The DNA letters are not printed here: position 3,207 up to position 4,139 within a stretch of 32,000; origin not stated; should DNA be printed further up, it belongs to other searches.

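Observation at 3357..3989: The third gene of the MTA operon looks like a FucA-type aldolase, not the MtnB dehydratase: DHAP-shunt rather than canonical methionine salvage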

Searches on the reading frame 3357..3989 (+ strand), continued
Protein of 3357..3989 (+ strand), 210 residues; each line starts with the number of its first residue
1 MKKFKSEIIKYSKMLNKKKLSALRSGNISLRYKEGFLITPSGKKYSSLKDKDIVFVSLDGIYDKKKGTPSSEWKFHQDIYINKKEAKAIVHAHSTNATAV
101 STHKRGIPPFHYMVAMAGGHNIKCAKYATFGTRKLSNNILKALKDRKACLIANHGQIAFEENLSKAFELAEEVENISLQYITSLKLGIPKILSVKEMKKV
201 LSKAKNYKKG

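Call 59: search_protein_families(library=pfam, proteins=[P0121, P0132, P0147, P0167, P0152, P0160, P0180, P0233, P0249, P0240], max_evalue=0.00001)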
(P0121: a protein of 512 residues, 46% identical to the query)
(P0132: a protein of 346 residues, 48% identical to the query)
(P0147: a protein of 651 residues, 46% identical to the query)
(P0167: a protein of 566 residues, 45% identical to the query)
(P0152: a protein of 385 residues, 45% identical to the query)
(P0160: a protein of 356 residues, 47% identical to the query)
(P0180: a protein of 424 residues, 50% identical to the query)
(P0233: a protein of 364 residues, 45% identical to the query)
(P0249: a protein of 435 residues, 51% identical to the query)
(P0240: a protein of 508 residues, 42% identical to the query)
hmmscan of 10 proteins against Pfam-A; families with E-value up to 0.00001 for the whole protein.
P0121 (512 aa): 1 family
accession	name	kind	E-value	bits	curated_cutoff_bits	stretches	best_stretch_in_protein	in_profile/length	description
PF00596.27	Aldolase_II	-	5.6e-102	339.7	22.2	2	262-435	1-182/183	Class II Aldolase and Adducin N-terminal domain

P0132 (346 aa): 1 family
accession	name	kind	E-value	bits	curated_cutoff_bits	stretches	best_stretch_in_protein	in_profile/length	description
PF00596.27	Aldolase_II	-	8.2e-58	195.8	22.2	1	136-313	2-183/183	Class II Aldolase and Adducin N-terminal domain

P0147 (651 aa): 1 family
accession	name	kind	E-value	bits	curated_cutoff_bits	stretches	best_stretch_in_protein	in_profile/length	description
PF00596.27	Aldolase_II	-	7e-50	169.9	22.2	1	421-596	1-182/183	Class II Aldolase and Adducin N-terminal domain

P0167 (566 aa): 2 families
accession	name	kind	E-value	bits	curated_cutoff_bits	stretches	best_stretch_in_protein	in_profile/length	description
PF01008.23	IF-2B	-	5.4e-61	206.7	22.4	1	45-341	1-277/280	Initiation factor 2 subunit family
PF00596.27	Aldolase_II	-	2.9e-51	174.4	22.2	1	354-533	3-182/183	Class II Aldolase and Adducin N-terminal domain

P0152 (385 aa): 1 family
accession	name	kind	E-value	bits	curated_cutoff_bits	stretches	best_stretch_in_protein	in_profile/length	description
PF00596.27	Aldolase_II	-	2.1e-56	191.2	22.2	1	175-352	1-183/183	Class II Aldolase and Adducin N-terminal domain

P0160 (356 aa): 1 family
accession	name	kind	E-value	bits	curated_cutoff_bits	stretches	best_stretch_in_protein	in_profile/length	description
PF00596.27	Aldolase_II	-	9.1e-54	182.6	22.2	1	112-286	2-182/183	Class II Aldolase and Adducin N-terminal domain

P0180 (424 aa): 1 family
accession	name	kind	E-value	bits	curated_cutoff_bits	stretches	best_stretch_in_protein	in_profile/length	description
PF00596.27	Aldolase_II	-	2.7e-50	171.2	22.2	1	148-326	1-180/183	Class II Aldolase and Adducin N-terminal domain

P0233 (364 aa): 1 family
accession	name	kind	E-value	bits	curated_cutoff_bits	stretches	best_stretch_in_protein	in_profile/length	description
PF00596.27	Aldolase_II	-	4.1e-50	170.7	22.2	1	148-331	3-182/183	Class II Aldolase and Adducin N-terminal domain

P0249 (435 aa): 2 families
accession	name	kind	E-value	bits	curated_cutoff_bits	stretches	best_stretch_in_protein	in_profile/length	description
PF00596.27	Aldolase_II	-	1.5e-38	133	22.2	1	272-401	47-182/183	Class II Aldolase and Adducin N-terminal domain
PF01008.23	IF-2B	-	2.3e-35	122.6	22.4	1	2-127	111-225/280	Initiation factor 2 subunit family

P0240 (508 aa): 1 family
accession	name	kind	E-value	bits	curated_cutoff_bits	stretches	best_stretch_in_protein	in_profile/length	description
PF00596.27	Aldolase_II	-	9.7e-53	179.2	22.2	1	6-179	2-182/183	Class II Aldolase and Adducin N-terminal domain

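Call 62: find_homologous_proteins(query=P0124, max_evalue=1e-20)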
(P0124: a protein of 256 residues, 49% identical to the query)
Query P0124 (256 aa): 7998 proteins with E <= 1e-20 among 8000 candidates; the best 120 are listed.
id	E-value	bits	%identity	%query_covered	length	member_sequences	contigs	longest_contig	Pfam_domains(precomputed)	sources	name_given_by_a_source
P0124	5.7e-170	581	100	100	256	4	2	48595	PF00596.28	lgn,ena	-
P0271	1.3e-94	334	61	91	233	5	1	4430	PF00596.28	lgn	-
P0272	1.1e-90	322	62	91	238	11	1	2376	PF00596.28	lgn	-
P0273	1.2e-90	322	61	91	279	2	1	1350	PF00596.28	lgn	-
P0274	1.6e-90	321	60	93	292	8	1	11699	PF00596.28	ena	-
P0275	3.1e-90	320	62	90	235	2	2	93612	PF00596.28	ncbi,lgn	-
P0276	8.5e-90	319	63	91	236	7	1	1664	PF00596.28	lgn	-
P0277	1.1e-89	318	61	91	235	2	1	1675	PF00596.28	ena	-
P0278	1.4e-89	318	61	91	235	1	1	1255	PF00596.28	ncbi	-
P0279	2.7e-89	317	57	98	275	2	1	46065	PF00596.28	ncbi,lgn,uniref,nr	ncbi:class II aldolase/adducin family protein [Pelagibius sp.]|uniref:class II aldolase/adducin fami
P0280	5.6e-89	316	60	98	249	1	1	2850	PF00596.28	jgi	jgi:L-fuculose-phosphate aldolase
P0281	6.8e-89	316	61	91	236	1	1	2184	PF00596.28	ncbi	-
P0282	1.0e-88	315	62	91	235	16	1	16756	PF00596.28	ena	-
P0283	1.2e-88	315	61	91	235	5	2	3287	PF00596.28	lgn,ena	-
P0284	1.2e-88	315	59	93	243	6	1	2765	PF00596.28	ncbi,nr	ncbi:MAG: class II aldolase/adducin family protein [Planctomycetes bacterium]|nr:class II aldolase/a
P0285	1.2e-88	315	59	96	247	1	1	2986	PF00596.28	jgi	jgi:L-fuculose-phosphate aldolase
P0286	2.2e-88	314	64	83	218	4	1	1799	PF00596.28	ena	-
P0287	6.3e-88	313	56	100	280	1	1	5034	PF00596.28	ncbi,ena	-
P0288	1.2e-87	312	67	81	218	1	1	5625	PF00596.28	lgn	-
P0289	1.3e-87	312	67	81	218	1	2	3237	PF00596.28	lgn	-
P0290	1.7e-87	311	58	91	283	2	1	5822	PF00596.28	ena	-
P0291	3.0e-87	310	62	85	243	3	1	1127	PF00596.28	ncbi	-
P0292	3.6e-87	310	56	98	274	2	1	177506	PF00596.28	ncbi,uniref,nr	ncbi:class II aldolase [Pelagibius litoralis]|uniref:Class II aldolase n=1 Tax=Pelagibius litoralis 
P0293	3.8e-87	310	56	98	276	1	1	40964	PF00596.28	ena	-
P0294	4.3e-87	310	60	93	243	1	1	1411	PF00596.28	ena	-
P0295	5.0e-87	310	62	88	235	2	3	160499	PF00596.28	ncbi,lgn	-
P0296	6.0e-87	309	59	89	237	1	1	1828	PF00596.28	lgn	-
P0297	7.6e-87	309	66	81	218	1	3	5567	PF00596.28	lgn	-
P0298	8.6e-87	309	63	84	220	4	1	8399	PF00596.28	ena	-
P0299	1.5e-86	308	59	91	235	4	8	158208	PF00596.28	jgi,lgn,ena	-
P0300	1.5e-86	308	60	89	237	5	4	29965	PF00596.28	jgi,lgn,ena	-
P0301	1.8e-86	308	62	84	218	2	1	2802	PF00596.28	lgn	-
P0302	1.9e-86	308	64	84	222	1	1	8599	PF00596.28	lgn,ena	-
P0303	2.8e-86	307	59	91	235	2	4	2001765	PF00596.28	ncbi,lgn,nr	ncbi:MAG: class II aldolase/adducin family protein [Geminicoccaceae bacterium]|nr:class II aldolase/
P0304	3.7e-86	307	58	94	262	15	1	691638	PF00596.28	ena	-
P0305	4.5e-86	306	59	91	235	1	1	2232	PF00596.28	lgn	-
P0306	5.0e-86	306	59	91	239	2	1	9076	PF00596.28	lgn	-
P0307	5.1e-86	306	59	90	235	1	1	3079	PF00596.28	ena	-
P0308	5.7e-86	306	58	91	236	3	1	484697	PF00596.28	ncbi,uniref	ncbi:class II aldolase/adducin family protein [Inquilinus sp. CAU 1745]|uniref:class II aldolase/add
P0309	1.1e-85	305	64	83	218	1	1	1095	PF00596.28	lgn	-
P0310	1.2e-85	305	59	90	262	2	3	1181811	PF00596.28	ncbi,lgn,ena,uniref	ncbi:class II aldolase/adducin family protein [Rhodospirillaceae bacterium SYSU D60014]|uniref:class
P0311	1.2e-85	305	59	98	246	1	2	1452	PF00596.28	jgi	jgi:L-fuculose-phosphate aldolase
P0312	1.4e-85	305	56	98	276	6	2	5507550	PF00596.28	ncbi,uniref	ncbi:class II aldolase/adducin family protein [Pelagibius sp.]|uniref:class II aldolase/adducin fami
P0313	1.5e-85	305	60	90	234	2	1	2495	PF00596.28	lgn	-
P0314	1.9e-85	304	58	93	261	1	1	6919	PF00596.28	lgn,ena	-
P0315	2.1e-85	304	58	91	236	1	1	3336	PF00596.28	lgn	-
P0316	2.5e-85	304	65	82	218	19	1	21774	PF00596.28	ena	-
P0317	2.6e-85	304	65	80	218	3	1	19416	PF00596.28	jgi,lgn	-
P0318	3.3e-85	304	59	91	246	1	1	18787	PF00596.28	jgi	jgi:L-fuculose-phosphate aldolase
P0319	3.6e-85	304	59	91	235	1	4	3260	PF00596.28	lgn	-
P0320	3.7e-85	303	60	91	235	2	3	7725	PF00596.28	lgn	-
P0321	3.8e-85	303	59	91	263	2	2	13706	PF00596.28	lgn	-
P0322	4.6e-85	303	63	86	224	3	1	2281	PF00596.28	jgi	jgi:L-fuculose-phosphate aldolase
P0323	4.7e-85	303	65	81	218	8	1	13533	PF00596.28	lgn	-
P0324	5.9e-85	303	61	86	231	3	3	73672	PF00596.28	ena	-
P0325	7.2e-85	303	63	82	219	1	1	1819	PF00596.28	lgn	-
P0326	8.3e-85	302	64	80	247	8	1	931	PF00596.28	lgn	-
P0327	1.1e-84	302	62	82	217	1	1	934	PF00596.28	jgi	-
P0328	1.3e-84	302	64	83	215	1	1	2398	PF00596.28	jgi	jgi:L-fuculose-phosphate aldolase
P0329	2.1e-84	301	59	91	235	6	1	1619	PF00596.28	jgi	jgi:L-fuculose-phosphate aldolase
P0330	2.6e-84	301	59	90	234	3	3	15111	PF00596.28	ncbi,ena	-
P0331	3.0e-84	301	63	83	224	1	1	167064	PF00596.28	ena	-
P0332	3.2e-84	300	64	81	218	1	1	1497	PF00596.28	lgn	-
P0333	4.1e-84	300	59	85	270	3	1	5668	PF00596.28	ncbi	-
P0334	4.2e-84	300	64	81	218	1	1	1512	PF00596.28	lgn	-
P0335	4.2e-84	300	64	81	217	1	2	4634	PF00596.28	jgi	jgi:L-fuculose-phosphate aldolase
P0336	5.2e-84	300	60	91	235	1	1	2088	PF00596.28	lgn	-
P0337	5.4e-84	300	64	81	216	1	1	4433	PF00596.28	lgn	-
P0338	6.8e-84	299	65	80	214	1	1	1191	PF00596.28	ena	-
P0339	1.1e-83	299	63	83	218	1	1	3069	PF00596.28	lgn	-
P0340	1.1e-83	299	65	80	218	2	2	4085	PF00596.28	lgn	-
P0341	1.2e-83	298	61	87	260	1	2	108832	PF00596.28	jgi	-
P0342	1.5e-83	298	62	83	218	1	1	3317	PF00596.28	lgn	-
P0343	1.5e-83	298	67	80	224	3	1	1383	PF00596.28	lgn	-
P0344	1.9e-83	298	57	91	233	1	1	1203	PF00596.28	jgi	jgi:L-fuculose-phosphate aldolase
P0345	2.1e-83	298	63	81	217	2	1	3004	PF00596.28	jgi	jgi:L-fuculose-phosphate aldolase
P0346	3.1e-83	297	55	93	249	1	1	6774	PF00596.28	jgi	jgi:L-fuculose-phosphate aldolase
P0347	3.6e-83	297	61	84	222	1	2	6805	PF00596.28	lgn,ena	-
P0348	3.9e-83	297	63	80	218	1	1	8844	PF00596.28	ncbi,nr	ncbi:MAG: L-fuculose-phosphate aldolase [Proteobacteria bacterium]|nr:L-fuculose-phosphate aldolase 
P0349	4.1e-83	297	65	81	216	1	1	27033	PF00596.28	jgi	jgi:L-fuculose-phosphate aldolase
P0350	5.0e-83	296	60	87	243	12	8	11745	PF00596.28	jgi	jgi:L-fuculose-phosphate aldolase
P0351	5.1e-83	296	61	83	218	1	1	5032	PF00596.28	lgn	-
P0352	5.9e-83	296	57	91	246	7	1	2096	PF00596.28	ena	-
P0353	6.0e-83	296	66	81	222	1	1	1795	PF00596.28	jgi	jgi:L-fuculose-phosphate aldolase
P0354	6.9e-83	296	65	81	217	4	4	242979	PF00596.28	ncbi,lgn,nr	ncbi:MAG: class II aldolase/adducin family protein [Alphaproteobacteria bacterium]|nr:class II aldol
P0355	7.0e-83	296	61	83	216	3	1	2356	PF00596.28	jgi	-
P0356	7.2e-83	296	64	80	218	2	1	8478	PF00596.28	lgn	-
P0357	7.4e-83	296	63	81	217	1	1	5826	PF00596.28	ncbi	-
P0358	8.4e-83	296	63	81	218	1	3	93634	PF00596.28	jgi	jgi:L-fuculose-phosphate aldolase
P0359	8.8e-83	296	63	82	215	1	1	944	PF00596.28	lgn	-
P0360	8.9e-83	296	59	89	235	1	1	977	PF00596.28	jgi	jgi:L-fuculose-phosphate aldolase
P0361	1.0e-82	295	63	83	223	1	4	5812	PF00596.28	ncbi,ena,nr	ncbi:MAG: class II aldolase/adducin family protein [Alphaproteobacteria bacterium]|nr:class II aldol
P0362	1.1e-82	295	61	86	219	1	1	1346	PF00596.28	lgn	-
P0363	1.3e-82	295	62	83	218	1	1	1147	PF00596.28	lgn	-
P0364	1.4e-82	295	58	91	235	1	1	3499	PF00596.28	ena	-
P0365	1.4e-82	295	61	86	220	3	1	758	PF00596.28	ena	-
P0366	1.5e-82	295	64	81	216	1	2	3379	PF00596.28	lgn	-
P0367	1.7e-82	295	62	82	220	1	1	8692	PF00596.28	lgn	-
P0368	1.8e-82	295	64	81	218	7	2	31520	PF00596.28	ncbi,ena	-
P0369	1.9e-82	295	63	80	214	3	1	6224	PF00596.28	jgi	jgi:L-fuculose-phosphate aldolase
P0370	1.9e-82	295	57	91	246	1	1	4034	PF00596.28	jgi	jgi:L-fuculose-phosphate aldolase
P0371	2.0e-82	295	55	93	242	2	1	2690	PF00596.28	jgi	jgi:L-fuculose-phosphate aldolase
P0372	2.1e-82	294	64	81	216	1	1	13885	PF00596.28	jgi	jgi:L-fuculose-phosphate aldolase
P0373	2.1e-82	294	65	81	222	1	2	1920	PF00596.28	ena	-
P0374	2.2e-82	294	63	82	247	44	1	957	PF00596.28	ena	-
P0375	2.5e-82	294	60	83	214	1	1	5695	PF00596.28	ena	-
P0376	2.6e-82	294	62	83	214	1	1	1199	PF00596.28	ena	-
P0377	2.8e-82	294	57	94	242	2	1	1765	PF00596.28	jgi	jgi:L-fuculose-phosphate aldolase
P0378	2.9e-82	294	58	86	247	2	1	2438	PF00596.28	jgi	jgi:L-fuculose-phosphate aldolase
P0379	3.1e-82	294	61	88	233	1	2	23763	PF00596.28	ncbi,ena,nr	ncbi:MAG: class II aldolase/adducin family protein [Rhodobacter sp.]|nr:class II aldolase/adducin fa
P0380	3.1e-82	294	62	83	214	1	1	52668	PF00596.28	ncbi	-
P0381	3.2e-82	294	58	92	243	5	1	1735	PF00596.28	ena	-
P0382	3.6e-82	294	61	84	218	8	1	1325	PF00596.28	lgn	-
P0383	3.7e-82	294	54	95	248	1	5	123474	PF00596.28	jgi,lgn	jgi:L-fuculose-phosphate aldolase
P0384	3.8e-82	294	62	85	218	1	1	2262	PF00596.28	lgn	-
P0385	3.8e-82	294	56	91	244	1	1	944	PF00596.28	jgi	-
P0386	4.1e-82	294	60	86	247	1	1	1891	PF00596.28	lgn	-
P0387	4.1e-82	294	64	84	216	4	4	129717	PF00596.28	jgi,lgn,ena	jgi:L-fuculose-phosphate aldolase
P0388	4.5e-82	293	63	80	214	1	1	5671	PF00596.28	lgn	-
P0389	5.9e-82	293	57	91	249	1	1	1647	PF00596.28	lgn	-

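Call 63: find_encoding_contigs(protein=P0124, flank=5000, max_places=1)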
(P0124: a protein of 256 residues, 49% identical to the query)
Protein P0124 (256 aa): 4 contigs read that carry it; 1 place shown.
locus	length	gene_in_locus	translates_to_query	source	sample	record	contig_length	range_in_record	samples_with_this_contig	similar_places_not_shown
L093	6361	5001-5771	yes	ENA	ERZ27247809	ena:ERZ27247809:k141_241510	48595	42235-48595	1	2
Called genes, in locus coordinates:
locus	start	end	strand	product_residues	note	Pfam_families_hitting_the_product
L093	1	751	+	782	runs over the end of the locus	PF01315:Ald_Xan_dh_C, PF02738:MoCoBD_1, PF20256:MoCoBD_2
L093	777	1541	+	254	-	PF00459:Inositol_P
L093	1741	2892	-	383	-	PF00364:Biotin_lipoyl, PF12146:Hydrolase_4, PF00561:Abhydrolase_1, PF12697:Abhydrolase_6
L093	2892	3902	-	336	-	PF02779:Transket_pyr, PF02780:Transketolase_C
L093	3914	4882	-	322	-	PF00676:E1_dh, PF02775:TPP_enzyme_C (weak)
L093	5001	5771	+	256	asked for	PF00596:Aldolase_II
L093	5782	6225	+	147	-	PF05025:RbsD_FucU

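Call 64: find_encoding_contigs(protein=P0312, flank=5000, max_places=1)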
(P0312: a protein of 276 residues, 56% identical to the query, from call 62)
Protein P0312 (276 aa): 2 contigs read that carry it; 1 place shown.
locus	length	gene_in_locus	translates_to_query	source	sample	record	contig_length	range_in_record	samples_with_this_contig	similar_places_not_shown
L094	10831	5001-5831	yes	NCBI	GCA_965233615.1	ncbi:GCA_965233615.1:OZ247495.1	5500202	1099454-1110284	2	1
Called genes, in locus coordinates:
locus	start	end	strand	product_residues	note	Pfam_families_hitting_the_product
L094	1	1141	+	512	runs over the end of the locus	PF01547:SBP_bac_1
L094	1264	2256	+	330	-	PF02733:Dak1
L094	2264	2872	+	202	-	PF02734:Dak2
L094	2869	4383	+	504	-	PF00370:FGGY_N, PF02782:FGGY_C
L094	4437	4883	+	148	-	PF05025:RbsD_FucU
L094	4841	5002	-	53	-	-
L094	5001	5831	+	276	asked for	PF00596:Aldolase_II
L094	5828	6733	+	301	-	PF00294:PfkB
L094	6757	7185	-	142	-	PF01152:Bac_globin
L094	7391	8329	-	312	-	PF03976:PPK2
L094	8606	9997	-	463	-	PF00753:Lactamase_B, PF12706:Lactamase_B_2 (weak)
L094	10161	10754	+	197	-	PF00440:TetR_N, PF16925:TetR_C_13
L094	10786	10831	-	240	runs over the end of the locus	PF09929:DUF2161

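Call 65: find_encoding_contigs(protein=P0310, flank=5000, max_places=1)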
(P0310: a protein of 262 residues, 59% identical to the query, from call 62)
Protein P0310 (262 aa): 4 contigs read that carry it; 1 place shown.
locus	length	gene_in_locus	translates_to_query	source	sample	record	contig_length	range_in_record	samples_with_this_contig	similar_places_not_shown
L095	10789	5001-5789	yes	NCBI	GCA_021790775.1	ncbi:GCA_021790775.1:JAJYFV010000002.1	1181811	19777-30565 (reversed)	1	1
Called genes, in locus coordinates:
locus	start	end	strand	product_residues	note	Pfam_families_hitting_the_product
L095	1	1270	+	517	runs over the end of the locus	PF00370:FGGY_N, PF02782:FGGY_C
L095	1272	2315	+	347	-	PF00389:2-Hacid_dh, PF02826:2-Hacid_dh_C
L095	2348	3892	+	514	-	PF01266:DAO, PF16901:DAO_C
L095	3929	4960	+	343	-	PF00596:Aldolase_II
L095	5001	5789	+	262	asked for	PF00596:Aldolase_II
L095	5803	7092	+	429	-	PF00370:FGGY_N, PF02782:FGGY_C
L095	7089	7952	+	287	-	PF13419:HAD_2 (faint), PF13344:Hydrolase_6, PF00702:Hydrolase, PF13242:Hydrolase_like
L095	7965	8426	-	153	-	PF04828:GFA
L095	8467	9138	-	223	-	PF01738:DLH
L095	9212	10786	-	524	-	PF00389:2-Hacid_dh, PF02826:2-Hacid_dh_C, PF19304:PGDH_inter, PF01842:ACT (weak)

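Call 66: find_encoding_contigs(protein=P0303, flank=5000, max_places=1)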
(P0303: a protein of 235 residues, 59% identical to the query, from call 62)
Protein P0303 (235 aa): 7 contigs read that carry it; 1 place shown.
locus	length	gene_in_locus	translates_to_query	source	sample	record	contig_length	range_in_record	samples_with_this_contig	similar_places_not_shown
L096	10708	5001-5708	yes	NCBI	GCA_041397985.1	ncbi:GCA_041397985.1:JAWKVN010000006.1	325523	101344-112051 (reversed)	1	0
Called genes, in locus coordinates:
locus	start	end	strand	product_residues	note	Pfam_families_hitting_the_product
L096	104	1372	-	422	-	PF00691:OmpA (weak)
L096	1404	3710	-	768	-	PF00656:Peptidase_C14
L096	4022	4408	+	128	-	PF01042:Ribonuc_L-PSP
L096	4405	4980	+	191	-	PF02525:Flavodoxin_2, PF03358:FMN_red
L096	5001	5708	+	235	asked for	PF00596:Aldolase_II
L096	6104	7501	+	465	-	-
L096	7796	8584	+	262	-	PF07819:PGAP1 (faint), PF12146:Hydrolase_4, PF00561:Abhydrolase_1, PF00975:Thioesterase (weak), PF12697:Abhydrolase_6, PF00756:Esterase (weak)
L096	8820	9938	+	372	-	PF00005:ABC_tran, PF08402:TOBE_2 (weak)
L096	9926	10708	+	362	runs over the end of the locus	PF00005:ABC_tran, PF17912:OB_MalK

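Call 77: list_cluster_members(proteins=[P0001, P0021, P0035, P0073, P0111, P0115, P0122, P0125])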
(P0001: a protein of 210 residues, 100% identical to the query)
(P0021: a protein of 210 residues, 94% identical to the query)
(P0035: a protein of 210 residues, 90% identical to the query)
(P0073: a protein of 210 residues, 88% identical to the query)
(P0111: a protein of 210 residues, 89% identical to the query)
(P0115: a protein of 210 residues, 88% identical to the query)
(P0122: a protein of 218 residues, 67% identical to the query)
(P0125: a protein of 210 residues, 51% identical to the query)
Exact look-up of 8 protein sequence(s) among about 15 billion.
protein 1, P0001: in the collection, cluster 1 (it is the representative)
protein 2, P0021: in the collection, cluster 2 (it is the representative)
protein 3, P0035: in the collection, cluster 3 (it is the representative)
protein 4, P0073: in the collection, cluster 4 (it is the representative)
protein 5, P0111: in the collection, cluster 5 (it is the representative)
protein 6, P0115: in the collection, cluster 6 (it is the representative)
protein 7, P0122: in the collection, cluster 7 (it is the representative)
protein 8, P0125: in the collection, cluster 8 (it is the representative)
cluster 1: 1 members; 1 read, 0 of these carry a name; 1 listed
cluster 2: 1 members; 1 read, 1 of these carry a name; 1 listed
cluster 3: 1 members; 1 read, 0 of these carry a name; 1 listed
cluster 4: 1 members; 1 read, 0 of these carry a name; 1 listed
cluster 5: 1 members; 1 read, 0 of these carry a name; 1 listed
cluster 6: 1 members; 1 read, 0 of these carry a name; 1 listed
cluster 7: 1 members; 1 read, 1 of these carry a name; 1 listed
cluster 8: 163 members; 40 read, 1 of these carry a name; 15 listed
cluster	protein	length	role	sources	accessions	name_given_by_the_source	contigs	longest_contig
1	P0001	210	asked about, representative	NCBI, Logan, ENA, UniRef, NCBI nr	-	-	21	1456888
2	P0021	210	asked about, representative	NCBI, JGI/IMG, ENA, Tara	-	strand:- start:350 stop:982 length:633 start_codon:yes stop_codon:yes gene_type:complete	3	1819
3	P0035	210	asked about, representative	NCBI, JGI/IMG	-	-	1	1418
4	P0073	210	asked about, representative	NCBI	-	-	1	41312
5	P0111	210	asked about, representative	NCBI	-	-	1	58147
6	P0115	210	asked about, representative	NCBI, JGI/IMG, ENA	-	-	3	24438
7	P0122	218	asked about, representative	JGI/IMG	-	L-fuculose-phosphate aldolase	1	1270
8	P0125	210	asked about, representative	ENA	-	-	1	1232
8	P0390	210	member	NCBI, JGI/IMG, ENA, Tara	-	strand:- start:254 stop:886 length:633 start_codon:yes stop_codon:yes gene_type:complete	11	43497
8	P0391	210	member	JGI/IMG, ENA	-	-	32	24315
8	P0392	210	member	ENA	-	-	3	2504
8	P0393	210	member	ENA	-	-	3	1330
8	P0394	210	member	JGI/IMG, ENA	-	-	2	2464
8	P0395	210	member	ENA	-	-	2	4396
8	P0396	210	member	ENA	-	-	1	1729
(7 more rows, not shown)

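Call 78: find_encoding_contigs(protein=P0390, flank=6000, max_places=2)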
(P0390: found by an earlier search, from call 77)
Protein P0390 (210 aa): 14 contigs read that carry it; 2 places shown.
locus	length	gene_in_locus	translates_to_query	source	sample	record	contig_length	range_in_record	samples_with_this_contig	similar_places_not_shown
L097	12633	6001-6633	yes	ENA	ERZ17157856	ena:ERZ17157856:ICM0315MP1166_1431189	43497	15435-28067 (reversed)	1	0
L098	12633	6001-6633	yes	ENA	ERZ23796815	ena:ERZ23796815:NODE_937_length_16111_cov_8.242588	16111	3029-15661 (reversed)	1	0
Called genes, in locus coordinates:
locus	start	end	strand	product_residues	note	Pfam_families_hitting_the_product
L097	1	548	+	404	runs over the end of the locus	PF01743:PolyA_pol, PF12627:PolyA_pol_RNAbd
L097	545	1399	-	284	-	PF01218:Coprogen_oxidas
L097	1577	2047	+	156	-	PF10399:UCR_Fe-S_N (weak), PF00355:Rieske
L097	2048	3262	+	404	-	PF00033:Cytochrome_B, PF13631:Cytochrom_B_N_2, PF00032:Cytochrom_B_C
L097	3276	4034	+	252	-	PF02167:Cytochrom_C1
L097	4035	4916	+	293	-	PF01048:PNP_UDP_1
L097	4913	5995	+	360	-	PF01008:IF-2B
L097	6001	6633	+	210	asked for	PF00596:Aldolase_II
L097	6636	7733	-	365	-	PF01926:MMR_HSR1, PF02421:FeoB_N (weak), PF06071:YchF-GTPase_C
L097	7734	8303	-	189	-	PF01195:Pept_tRNA_hydro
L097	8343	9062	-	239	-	PF01386:Ribosomal_L25p, PF14693:Ribosomal_TL5_C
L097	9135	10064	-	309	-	PF13793:Pribosyltran_N, PF00156:Pribosyltran, PF14572:Pribosyl_synth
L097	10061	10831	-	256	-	PF02578:Cu-oxidase_4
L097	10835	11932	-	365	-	PF02636:Methyltransf_28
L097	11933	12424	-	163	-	PF01790:LGT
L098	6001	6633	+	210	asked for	PF00596:Aldolase_II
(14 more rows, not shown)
